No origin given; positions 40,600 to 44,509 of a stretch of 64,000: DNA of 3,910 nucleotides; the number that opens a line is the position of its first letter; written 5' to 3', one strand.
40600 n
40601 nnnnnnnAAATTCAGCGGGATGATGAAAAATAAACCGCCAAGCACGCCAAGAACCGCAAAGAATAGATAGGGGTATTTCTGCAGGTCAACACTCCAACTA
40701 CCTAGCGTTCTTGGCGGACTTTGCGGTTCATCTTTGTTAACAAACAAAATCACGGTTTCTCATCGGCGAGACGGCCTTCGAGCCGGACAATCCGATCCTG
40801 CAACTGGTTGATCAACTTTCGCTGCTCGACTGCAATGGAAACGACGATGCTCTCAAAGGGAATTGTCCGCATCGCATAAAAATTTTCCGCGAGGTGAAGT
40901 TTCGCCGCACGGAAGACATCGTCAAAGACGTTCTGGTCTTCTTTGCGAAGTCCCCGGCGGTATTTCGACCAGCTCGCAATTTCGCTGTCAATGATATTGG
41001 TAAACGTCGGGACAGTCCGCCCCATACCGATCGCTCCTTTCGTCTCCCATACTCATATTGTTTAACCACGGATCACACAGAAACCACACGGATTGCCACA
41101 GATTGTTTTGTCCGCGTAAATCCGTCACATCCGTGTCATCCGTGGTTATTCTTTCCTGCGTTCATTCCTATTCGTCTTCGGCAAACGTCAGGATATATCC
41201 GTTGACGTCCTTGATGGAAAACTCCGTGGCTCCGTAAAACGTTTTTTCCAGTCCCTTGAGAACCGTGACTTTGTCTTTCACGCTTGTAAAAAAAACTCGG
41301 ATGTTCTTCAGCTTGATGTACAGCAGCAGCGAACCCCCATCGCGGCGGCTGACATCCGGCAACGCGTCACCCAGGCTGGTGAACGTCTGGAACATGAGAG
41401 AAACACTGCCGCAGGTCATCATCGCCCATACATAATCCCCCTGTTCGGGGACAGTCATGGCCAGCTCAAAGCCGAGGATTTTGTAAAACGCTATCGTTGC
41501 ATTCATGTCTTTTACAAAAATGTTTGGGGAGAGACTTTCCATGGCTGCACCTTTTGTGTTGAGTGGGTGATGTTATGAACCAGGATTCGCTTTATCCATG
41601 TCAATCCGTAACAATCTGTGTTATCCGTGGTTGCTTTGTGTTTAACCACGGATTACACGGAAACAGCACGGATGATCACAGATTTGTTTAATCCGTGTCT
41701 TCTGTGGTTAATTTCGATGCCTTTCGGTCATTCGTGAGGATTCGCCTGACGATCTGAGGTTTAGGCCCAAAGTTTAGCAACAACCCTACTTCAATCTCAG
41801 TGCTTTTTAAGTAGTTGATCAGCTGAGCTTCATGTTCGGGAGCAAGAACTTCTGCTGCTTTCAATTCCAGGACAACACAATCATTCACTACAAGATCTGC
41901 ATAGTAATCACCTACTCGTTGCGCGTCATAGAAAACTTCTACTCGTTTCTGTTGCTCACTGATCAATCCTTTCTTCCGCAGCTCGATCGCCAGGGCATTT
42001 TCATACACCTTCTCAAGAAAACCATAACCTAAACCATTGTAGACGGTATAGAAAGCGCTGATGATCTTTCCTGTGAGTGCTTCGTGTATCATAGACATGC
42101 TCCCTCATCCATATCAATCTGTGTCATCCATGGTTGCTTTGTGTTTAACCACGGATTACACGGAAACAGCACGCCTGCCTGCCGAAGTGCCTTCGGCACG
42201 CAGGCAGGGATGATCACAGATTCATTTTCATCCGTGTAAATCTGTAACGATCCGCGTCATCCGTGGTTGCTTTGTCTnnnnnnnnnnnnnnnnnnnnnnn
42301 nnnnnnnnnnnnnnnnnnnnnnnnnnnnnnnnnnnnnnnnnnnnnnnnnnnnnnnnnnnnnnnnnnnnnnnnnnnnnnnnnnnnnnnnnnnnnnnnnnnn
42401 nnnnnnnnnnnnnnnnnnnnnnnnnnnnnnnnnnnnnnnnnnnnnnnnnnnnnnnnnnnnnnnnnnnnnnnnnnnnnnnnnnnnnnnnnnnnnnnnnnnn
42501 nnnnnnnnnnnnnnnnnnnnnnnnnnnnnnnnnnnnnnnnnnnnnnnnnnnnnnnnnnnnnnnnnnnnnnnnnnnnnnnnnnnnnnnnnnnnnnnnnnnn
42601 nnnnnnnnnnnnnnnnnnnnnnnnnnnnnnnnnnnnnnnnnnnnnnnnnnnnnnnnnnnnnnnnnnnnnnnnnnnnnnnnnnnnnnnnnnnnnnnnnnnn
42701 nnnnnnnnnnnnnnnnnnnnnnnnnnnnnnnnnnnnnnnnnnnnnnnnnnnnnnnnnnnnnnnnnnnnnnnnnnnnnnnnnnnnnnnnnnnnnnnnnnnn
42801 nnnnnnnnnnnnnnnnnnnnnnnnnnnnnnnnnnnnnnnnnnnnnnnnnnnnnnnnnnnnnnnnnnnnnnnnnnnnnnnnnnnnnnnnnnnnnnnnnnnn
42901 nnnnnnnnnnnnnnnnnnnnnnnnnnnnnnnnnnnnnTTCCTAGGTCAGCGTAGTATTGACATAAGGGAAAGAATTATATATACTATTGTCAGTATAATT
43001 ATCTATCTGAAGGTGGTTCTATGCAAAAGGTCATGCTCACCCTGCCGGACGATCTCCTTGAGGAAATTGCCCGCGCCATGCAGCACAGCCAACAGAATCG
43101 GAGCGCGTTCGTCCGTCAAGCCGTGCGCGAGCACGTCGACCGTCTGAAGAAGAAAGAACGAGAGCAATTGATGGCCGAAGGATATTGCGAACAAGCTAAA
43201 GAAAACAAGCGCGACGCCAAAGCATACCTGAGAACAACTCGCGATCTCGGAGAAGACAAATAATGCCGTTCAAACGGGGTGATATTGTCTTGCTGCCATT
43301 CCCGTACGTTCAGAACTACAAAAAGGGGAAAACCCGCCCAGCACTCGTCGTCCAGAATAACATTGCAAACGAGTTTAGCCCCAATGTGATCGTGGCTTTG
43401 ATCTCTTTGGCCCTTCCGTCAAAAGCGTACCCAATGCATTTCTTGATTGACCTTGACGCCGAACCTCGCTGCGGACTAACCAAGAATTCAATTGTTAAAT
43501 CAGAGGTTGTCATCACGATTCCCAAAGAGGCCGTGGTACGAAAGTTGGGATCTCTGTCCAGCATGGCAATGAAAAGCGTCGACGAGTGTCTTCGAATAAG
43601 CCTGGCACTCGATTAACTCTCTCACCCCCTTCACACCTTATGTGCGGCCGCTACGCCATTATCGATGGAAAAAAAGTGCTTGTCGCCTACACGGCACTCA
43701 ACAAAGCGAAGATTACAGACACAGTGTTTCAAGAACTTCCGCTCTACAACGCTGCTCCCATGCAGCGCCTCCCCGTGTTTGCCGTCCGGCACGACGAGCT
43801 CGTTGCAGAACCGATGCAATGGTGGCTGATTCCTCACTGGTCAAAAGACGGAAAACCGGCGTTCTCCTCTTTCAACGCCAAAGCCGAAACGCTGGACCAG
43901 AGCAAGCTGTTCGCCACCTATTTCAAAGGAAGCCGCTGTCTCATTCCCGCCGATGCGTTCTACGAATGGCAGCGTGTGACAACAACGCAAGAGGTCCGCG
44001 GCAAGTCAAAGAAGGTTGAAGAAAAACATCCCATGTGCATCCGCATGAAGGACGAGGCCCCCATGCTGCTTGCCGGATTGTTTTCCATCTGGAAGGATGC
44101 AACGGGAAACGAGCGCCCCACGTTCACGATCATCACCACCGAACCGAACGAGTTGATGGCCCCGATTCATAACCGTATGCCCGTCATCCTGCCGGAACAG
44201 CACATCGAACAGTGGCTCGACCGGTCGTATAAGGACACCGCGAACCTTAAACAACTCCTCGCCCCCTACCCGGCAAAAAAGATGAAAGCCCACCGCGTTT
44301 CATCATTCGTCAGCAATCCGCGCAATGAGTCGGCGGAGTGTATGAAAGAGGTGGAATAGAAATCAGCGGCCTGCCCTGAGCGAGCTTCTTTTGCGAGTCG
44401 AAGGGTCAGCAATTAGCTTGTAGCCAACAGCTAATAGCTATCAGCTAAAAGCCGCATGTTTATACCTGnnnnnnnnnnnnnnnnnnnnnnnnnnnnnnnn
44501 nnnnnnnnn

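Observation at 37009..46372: Candidate PolB-based SOS/mutasome-like locus (RecA-like + 91-aa + exo-dead PolB + radical SAM, next to SRAP, DUF72 and an S24 repressor)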

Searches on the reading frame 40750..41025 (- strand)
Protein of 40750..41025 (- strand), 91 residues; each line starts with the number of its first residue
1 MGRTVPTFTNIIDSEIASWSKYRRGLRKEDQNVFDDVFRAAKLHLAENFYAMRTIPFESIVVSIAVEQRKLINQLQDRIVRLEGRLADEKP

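Call 3: search_protein_families(library=pfam, proteins=[window:40750-41025:-], max_evalue=0.01)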
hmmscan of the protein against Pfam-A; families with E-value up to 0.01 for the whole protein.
window:40750-41025:- (91 aa): 0 families

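Call 4: search_protein_families(library=ncbifam, proteins=[window:40750-41025:-], max_evalue=0.01)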
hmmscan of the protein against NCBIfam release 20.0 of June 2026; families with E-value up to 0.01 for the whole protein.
window:40750-41025:- (91 aa): 0 families

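Call 52: search_protein_families(library=padloc, proteins=[window:40750-41025:-], max_evalue=0.01)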
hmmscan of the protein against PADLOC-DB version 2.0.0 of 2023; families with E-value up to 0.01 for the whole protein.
window:40750-41025:- (91 aa): 0 families

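Call 53: search_protein_families(library=pfam, proteins=[window:40750-41025:-], max_evalue=10)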
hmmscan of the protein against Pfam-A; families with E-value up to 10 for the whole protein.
window:40750-41025:- (91 aa): 1 family
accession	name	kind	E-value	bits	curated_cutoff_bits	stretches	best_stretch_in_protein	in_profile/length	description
PF20136.4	DUF6526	-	0.089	13.2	23.7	1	51-86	47-82/145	Family of unknown function (DUF6526)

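Call 59: find_homologous_proteins(query=window:40750-41025:-, max_evalue=0.001)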
Query window:40750-41025:- (91 aa): 717 proteins with E <= 0.001 among 719 candidates; the best 120 are listed.
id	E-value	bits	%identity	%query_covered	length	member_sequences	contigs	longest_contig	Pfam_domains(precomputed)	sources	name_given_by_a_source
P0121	9.5e-51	187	97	100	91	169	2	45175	PF26485.1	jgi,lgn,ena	jgi:hypothetical protein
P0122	1.9e-49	183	96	100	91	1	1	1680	PF26485.1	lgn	-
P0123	1.1e-46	174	88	100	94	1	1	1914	PF26485.1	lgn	-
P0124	4.4e-45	169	89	99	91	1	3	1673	PF26485.1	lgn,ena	-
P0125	4.5e-45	169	89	99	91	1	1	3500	PF26485.1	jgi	jgi:hypothetical protein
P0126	4.8e-45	169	89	99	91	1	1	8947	PF26485.1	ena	-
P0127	6.9e-45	168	93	95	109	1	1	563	PF26485.1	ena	-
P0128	2.2e-44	166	89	93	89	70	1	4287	PF26485.1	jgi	jgi:hypothetical protein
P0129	2.7e-44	166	86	100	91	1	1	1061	PF26485.1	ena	-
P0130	2.7e-43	163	84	98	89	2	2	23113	PF26485.1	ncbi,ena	-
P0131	3.3e-43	163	88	95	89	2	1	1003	PF26485.1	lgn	-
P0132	4.9e-43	162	88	97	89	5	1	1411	PF26485.1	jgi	jgi:hypothetical protein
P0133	1.6e-42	161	86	93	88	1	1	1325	PF26485.1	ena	-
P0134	6.0e-42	159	83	99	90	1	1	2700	PF26485.1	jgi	jgi:hypothetical protein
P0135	7.1e-42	158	87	87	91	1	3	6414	PF26485.1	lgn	-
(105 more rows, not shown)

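Call 68: predict_structure(alignment_id=A2)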
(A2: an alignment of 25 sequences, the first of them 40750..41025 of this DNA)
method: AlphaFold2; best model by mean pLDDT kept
length: 91 residues; sequences in the alignment: 25
mean_pLDDT: 76.1   pTM: 0.55
mean pLDDT of the five models: 76.1, 75.6, 73.5, 71.9, 71.5
residues with pLDDT >= 90: 13; 70-90: 50; 50-70: 25; < 50: 3
segments of 3 or more residues with pLDDT < 50: 1-3
pLDDT, mean of each block of 10 residues (from residue 1): 52 70 87 84 72 68 82 93 78 56
secondary structure, 60 per line:
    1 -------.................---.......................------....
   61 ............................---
elements in order: H8-24 H28-50 H57-88

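Call 72: fold_search(model_id=the predicted structure, library=pdb)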
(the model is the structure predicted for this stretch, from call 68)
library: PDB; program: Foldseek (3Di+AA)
matches with E <= 10: 25; with E <= 0.001: 0
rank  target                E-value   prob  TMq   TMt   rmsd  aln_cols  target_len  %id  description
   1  4ecb_A                3.8e+00  0.08  0.33  0.18  10.3        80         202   10  Chimeric GST Containing Inserts of Kininogen Peptides (released 2012-05-16)
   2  2vwa_A                4.0e+00  0.13  0.37  0.35  10.4        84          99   11  Crystal structure of a sporozoite protein essential for liver stage development of malaria parasite (released 2008-07-08)
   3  4hga_A                4.6e+00  0.07  0.34  0.16  17.2       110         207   15  Structure of the variant histone H3.3-H4 heterodimer in complex with its chaperone DAXX (released 2012-11-07)
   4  7k3h_B                5.7e+00  0.06  0.30  0.30   9.0        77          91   13  Crystal structure of deep network hallucinated protein 0217 (released 2021-12-22)
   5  4ecc                  5.7e+00  0.06  0.32  0.17  10.0        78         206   10  Chimeric GST Containing Inserts of Kininogen Peptides (released 2012-05-16)
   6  6n8u_A                5.7e+00  0.06  0.32  0.17  10.2        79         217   10  DRAFT model of Schistosoma japonicum Glutathione S-transferase expression tag (released 2019-01-16)
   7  9i8m_t                6.1e+00  0.18  0.38  0.58  13.2        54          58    9  NEDD1-bound native vertebrate gamma-tubulin ring complex from Xenopus laevis, focused reconstruction (released 2025-03-19)
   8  2kub_MODEL_1_A        6.1e+00  0.10  0.39  0.43   8.0        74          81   15  Solution structure of the alpha subdomain of the major non-repeat unit of Fap1 fimbriae of Streptococcus paras (released 2010-07-21)
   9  2ncg_MODEL_1_A        6.1e+00  0.07  0.36  0.29  12.5        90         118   19  The CC domain structure from the wheat stem rust resistance protein Sr33 challenges paradigms for dimerization (released 2016-10-19)
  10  4ecb_B                6.5e+00  0.05  0.32  0.18  10.3        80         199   10  Chimeric GST Containing Inserts of Kininogen Peptides (released 2012-05-16)
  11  9ujk_F                6.5e+00  0.02  0.22  0.09  17.2       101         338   13  CryoEM structure of the T.thermophilus transcription initiation complex in the presence of ATP (released 2025-10-22)
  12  1t3u_D                7.0e+00  0.13  0.44  0.44   4.2        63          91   10  Unknown conserved bacterial protein from Pseudomonas aeruginosa PAO1 (released 2004-05-04)
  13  7yi0_E                7.5e+00  0.06  0.34  0.23  12.2        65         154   12  Cryo-EM structure of Rpd3S complex (released 2023-06-14)
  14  5cwg                  8.1e+00  0.08  0.34  0.18   7.8        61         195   15  Crystal structure of de novo designed helical repeat protein DHR10 (released 2015-12-16)
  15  9i8m_q                9.2e+00  0.12  0.35  0.55  11.8        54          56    9  NEDD1-bound native vertebrate gamma-tubulin ring complex from Xenopus laevis, focused reconstruction (released 2025-03-19)
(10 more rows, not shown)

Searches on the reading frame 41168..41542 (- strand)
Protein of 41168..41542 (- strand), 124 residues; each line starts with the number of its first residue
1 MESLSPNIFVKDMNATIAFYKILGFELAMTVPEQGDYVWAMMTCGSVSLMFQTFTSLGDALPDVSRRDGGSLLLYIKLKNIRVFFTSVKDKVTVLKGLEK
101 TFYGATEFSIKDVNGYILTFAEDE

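Call 3: search_protein_families(library=pfam, proteins=[window:41168-41542:-], max_evalue=0.01)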
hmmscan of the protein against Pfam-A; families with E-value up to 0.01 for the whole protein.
window:41168-41542:- (124 aa): 2 families
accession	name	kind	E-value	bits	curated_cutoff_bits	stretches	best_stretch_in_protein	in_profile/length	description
PF00903.31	Glyoxalase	-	6.7e-07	30.2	20.6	1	7-118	6-119/121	Glyoxalase/Bleomycin resistance protein/Dioxygenase superfamily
PF22677.2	Ble-like_N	-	0.00084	19.5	24.5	1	5-38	4-36/41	Bleomycin resistance protein-like N-terminal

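Call 4: search_protein_families(library=ncbifam, proteins=[window:41168-41542:-], max_evalue=0.01)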
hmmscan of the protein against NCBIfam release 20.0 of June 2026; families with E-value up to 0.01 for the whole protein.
window:41168-41542:- (124 aa): 1 family
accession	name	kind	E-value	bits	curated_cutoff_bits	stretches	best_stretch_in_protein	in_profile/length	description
NF000005.4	ble_BLMT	exception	0.0021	18.3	210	1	5-57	4-51/117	BLMT family bleomycin binding protein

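Call 52: search_protein_families(library=padloc, proteins=[window:41168-41542:-], max_evalue=0.01)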
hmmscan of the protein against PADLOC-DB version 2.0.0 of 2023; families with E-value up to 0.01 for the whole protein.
window:41168-41542:- (124 aa): 0 families

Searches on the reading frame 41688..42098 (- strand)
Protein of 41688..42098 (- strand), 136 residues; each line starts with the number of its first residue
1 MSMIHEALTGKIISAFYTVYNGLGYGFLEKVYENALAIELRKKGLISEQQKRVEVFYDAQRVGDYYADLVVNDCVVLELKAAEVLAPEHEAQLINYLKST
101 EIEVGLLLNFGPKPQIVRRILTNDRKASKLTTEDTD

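Call 3: search_protein_families(library=pfam, proteins=[window:41688-42098:-], max_evalue=0.01)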
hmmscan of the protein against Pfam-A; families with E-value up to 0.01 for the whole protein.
window:41688-42098:- (136 aa): 1 family
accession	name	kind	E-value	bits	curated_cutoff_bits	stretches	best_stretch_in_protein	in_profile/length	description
PF13366.12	PDDEXK_3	-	6.5e-41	139.8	22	1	7-116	2-114/117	PD-(D/E)XK nuclease superfamily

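Call 4: search_protein_families(library=ncbifam, proteins=[window:41688-42098:-], max_evalue=0.01)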
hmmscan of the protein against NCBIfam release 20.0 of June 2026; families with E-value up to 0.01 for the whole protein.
window:41688-42098:- (136 aa): 1 family
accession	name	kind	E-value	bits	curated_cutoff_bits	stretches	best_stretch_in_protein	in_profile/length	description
TIGR04256.1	GxxExxY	subfamily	4.5e-40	136.6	35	1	8-119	2-114/116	GxxExxY protein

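Call 52: search_protein_families(library=padloc, proteins=[window:41688-42098:-], max_evalue=0.01)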
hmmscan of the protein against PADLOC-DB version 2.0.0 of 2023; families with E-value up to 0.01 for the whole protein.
window:41688-42098:- (136 aa): 0 families

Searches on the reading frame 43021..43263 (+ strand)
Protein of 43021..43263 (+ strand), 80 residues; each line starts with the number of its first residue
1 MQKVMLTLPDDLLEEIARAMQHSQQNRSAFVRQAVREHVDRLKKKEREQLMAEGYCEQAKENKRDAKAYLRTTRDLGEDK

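Call 3: search_protein_families(library=pfam, proteins=[window:43021-43263:+], max_evalue=0.01)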
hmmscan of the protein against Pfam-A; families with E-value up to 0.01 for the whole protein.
window:43021-43263:+ (80 aa): 3 families
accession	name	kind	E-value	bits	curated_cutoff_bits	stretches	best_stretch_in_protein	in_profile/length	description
PF01402.27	RHH_1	-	8.1e-07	29.2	20.5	1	6-41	4-39/39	Ribbon-helix-helix protein, copG family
PF15919.11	HicB_lk_antitox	-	0.005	17.4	27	1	2-34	90-122/123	HicB_like antitoxin of bacterial toxin-antitoxin system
PF07878.17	RHH_5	-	0.0086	16.2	26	0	4-36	4-36/43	CopG-like RHH_1 or ribbon-helix-helix domain, RHH_5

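Call 4: search_protein_families(library=ncbifam, proteins=[window:43021-43263:+], max_evalue=0.01)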
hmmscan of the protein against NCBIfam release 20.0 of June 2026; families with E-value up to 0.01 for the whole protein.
window:43021-43263:+ (80 aa): 7 families
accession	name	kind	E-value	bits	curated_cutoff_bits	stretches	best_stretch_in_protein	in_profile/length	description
NF041551.1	YlcI_YnfO_N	subfamily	7.1e-06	26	30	1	6-41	7-41/42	YlcI/YnfO family protein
NF002815.0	PRK02967.1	equivalog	2.4e-05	24.4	83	1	1-49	1-50/139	nickel-responsive transcriptional regulator NikR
NF058555.1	TransRegCdrSHalo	equivalog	0.00038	20.4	100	1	1-49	1-50/61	transcriptional regulator CdrS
TIGR02793.1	nikR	equivalog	0.0021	18.3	175.45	1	2-49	1-49/129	nickel-responsive transcriptional regulator NikR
NF053762.1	aCcr1_fam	equivalog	0.0021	17.9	60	1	9-37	8-36/38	aCcr1 family cell cycle regulator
NF050104.1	TA_MazE_antitoxin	equivalog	0.0042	17.4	65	1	3-62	1-53/69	type II toxin-antitoxin system MazE family antitoxin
NF053879.1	RNAPolSigSigVBac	equivalog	0.0098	15.6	190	0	18-68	47-97/160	RNA polymerase sigma factor SigV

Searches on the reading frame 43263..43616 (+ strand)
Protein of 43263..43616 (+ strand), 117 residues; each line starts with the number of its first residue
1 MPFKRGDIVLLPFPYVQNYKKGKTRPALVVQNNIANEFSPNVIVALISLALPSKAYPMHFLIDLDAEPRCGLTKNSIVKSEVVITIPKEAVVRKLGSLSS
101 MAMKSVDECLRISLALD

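Call 3: search_protein_families(library=pfam, proteins=[window:43263-43616:+], max_evalue=0.01)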
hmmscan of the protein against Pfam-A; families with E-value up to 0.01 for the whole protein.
window:43263-43616:+ (117 aa): 1 family
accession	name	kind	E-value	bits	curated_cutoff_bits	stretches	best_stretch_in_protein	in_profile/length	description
PF02452.23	PemK_toxin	-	4.2e-23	82.1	23.1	1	4-114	1-109/109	PemK-like, MazF-like toxin of type II toxin-antitoxin system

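Call 4: search_protein_families(library=ncbifam, proteins=[window:43263-43616:+], max_evalue=0.01)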
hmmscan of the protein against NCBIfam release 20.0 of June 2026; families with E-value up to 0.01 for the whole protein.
window:43263-43616:+ (117 aa): 1 family
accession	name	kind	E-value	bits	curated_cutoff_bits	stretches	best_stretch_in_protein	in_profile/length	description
NF007320.0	PRK09812.1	equivalog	0.0021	18.1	129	1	3-44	7-49/116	type II toxin-antitoxin system ChpB family toxin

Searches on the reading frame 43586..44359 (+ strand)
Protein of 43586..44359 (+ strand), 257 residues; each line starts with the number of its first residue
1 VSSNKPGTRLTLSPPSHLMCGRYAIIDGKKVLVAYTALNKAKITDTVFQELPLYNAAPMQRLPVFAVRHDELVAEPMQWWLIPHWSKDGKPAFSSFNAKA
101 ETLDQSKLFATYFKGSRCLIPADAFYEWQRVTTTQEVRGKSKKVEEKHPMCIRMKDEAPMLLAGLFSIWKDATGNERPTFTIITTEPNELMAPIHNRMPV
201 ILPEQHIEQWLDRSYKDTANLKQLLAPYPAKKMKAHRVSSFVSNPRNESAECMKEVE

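Call 3: search_protein_families(library=pfam, proteins=[window:43586-44359:+], max_evalue=0.01)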
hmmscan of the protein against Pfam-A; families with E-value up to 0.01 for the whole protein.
window:43586-44359:+ (257 aa): 1 family
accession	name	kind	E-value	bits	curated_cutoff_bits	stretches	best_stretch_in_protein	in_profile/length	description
PF02586.19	SRAP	-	3.4e-62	210.2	27.1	1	19-245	1-214/214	SOS response associated peptidase (SRAP)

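Call 4: search_protein_families(library=ncbifam, proteins=[window:43586-44359:+], max_evalue=0.01)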
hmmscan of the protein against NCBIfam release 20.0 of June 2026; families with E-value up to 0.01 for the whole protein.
window:43586-44359:+ (257 aa): 1 family
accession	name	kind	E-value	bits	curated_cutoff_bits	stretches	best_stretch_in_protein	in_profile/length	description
NF007413.0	PRK09951.1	subfamily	2.1e-22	79.6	349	1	19-255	1-221/222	hypothetical protein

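Call 52: search_protein_families(library=padloc, proteins=[window:43640-44359:+], max_evalue=0.01)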
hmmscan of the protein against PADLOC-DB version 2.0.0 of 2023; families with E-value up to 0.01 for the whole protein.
window:43640-44359:+ (239 aa): 0 families
